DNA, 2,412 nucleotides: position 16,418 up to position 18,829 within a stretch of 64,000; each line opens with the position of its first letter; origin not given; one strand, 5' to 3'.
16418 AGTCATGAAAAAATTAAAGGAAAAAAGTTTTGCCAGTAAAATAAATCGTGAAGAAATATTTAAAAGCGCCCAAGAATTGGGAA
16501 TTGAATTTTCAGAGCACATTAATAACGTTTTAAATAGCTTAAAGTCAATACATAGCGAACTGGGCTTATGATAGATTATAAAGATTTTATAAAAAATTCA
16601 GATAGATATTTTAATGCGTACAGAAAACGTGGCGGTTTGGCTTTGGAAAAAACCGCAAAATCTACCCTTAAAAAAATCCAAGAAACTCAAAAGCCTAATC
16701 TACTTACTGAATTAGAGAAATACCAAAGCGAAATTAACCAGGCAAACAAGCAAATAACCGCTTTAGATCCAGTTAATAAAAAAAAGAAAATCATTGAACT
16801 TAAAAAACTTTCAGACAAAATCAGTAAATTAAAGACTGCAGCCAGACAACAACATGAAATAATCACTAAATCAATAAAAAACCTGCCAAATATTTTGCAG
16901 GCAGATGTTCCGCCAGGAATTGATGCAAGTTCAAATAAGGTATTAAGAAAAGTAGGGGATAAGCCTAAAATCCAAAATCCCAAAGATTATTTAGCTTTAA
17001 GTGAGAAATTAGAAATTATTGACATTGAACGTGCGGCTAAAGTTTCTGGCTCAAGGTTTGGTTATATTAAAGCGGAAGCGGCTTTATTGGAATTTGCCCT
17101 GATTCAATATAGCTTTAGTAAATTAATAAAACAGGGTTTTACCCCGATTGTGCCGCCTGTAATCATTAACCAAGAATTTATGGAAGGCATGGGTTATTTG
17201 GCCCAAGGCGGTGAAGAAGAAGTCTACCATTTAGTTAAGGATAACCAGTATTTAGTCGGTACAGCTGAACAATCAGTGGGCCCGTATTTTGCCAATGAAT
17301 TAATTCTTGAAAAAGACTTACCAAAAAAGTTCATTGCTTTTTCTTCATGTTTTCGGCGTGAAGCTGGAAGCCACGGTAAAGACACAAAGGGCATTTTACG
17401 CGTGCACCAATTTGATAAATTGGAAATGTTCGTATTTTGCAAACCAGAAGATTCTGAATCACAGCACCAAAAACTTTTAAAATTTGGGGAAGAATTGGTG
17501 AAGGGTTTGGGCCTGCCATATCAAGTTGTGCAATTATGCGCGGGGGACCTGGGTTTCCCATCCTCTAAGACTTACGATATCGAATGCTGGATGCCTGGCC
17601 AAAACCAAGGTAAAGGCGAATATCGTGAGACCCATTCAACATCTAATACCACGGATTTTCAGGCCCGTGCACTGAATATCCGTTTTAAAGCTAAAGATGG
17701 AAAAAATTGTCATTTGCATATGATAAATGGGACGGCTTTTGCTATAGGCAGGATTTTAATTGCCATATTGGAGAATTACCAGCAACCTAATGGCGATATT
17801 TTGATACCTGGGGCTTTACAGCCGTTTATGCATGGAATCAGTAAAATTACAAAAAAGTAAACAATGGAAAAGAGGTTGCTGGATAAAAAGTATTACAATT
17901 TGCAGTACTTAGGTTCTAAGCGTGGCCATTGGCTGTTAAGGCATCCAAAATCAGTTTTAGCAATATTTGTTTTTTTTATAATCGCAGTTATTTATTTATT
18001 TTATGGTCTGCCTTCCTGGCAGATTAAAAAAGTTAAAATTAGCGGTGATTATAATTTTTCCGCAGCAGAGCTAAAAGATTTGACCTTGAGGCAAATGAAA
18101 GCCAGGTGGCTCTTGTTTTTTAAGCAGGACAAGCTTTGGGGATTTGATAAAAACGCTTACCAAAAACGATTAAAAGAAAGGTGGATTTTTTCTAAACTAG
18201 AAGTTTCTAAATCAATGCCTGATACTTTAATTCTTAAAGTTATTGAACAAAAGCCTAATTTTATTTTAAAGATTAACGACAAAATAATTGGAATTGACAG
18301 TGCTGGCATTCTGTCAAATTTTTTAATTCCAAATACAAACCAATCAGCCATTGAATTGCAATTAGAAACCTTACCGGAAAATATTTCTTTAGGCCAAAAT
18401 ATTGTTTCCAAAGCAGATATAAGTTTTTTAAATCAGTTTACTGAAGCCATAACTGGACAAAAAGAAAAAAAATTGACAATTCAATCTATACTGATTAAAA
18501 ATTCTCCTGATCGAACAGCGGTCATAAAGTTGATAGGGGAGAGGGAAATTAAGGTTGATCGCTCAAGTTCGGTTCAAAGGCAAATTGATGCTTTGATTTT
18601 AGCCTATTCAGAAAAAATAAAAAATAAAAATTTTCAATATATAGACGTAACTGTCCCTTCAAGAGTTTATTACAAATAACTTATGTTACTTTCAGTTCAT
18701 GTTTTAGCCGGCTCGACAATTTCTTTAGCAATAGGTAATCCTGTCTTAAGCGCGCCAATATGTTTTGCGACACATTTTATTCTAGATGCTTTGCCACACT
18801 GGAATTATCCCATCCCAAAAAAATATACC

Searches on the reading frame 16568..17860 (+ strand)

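Call 58: search_protein_families(library=pfam, proteins=[window:16568-17860:+], max_evalue=0.0001)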
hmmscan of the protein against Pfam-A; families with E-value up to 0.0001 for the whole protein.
window:16568-17860:+ (430 aa): 2 families
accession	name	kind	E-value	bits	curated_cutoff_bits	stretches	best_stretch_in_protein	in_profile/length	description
PF00587.30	tRNA-synt_2b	-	6.4e-36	124.5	29.3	1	224-404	8-179/179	tRNA synthetase class II core domain (G, H, P, S and T)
PF02403.27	Seryl_tRNA_N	-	2.7e-08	34.5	28.2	1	1-109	1-107/108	Seryl-tRNA synthetase N-terminal domain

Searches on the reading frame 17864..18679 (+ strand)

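Call 58: search_protein_families(library=pfam, proteins=[window:17864-18679:+], max_evalue=0.0001)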
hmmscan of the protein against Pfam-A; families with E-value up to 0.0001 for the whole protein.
window:17864-18679:+ (271 aa): 1 family
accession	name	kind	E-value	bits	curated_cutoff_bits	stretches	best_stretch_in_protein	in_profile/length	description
PF08478.15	POTRA_1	-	4.1e-06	27.4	23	0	54-129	3-69/69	POTRA domain, FtsQ-type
